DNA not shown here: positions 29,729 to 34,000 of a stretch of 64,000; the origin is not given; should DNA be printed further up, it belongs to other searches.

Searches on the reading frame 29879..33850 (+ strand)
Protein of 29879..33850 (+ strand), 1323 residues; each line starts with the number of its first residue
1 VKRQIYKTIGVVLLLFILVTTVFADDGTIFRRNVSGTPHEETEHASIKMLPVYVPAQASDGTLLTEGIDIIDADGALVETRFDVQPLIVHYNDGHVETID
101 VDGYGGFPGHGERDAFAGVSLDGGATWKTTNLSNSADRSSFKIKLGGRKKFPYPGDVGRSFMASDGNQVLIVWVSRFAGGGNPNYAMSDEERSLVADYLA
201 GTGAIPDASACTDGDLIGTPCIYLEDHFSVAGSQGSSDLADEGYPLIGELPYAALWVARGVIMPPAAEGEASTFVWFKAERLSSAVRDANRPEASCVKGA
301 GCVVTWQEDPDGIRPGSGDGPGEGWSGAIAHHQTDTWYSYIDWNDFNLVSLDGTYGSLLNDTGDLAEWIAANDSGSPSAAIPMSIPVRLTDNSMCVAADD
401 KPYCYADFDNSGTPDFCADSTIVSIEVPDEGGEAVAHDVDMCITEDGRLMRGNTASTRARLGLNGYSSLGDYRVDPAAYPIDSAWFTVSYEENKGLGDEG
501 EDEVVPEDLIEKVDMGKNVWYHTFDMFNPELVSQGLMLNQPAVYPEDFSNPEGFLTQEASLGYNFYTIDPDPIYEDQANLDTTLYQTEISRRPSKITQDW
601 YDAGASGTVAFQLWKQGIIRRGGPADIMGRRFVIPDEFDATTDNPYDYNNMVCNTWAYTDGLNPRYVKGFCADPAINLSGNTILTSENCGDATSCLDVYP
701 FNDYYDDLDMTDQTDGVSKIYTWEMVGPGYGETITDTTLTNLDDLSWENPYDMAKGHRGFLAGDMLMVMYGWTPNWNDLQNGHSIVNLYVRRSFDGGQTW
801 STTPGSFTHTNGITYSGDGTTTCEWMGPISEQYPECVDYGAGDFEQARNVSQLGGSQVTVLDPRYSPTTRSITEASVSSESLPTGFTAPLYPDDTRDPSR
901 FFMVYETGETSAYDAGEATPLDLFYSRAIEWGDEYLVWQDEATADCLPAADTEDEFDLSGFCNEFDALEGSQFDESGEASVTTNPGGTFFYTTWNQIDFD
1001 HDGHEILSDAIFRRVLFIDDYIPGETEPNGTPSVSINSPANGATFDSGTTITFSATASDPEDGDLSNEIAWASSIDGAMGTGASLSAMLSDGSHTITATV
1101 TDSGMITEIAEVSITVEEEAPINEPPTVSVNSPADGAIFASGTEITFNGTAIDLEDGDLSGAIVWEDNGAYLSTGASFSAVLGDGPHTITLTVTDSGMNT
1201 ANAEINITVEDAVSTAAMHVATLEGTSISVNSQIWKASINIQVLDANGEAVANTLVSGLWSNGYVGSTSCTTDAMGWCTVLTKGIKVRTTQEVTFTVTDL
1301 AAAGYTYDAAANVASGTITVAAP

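Call 12: search_protein_families(library=pfam, proteins=[window:29879-33850:+], max_evalue=0.001)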
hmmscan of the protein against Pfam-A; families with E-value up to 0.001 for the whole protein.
window:29879-33850:+ (1323 aa): 4 families
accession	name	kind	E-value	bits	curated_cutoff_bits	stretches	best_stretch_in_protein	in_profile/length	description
PF17957.7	Big_7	-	3.4e-10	40.8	24.1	1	1032-1062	1-30/70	Bacterial Ig domain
PF18911.6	PKD_4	-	3.1e-06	27.6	27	0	1043-1116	12-85/85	PKD domain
PF02012.26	BNR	-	0.00031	20.7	27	0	792-802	2-12/12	BNR/Asp-box repeat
PF22352.2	K319L-like_PKD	-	0.00045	20.6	27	0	1176-1209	52-84/84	K319L-like, PKD domain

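Call 76: search_protein_families(library=ncbifam, proteins=[window:29879-33850:+], max_evalue=0.01)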
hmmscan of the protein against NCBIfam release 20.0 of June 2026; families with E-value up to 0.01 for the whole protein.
window:29879-33850:+ (1323 aa): 1 family
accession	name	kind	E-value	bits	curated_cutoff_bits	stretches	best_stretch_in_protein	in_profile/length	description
NF040591.1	choice_anch_O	subfamily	1.7e-201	671.3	125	1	113-996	2-670/670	choice-of-anchor O protein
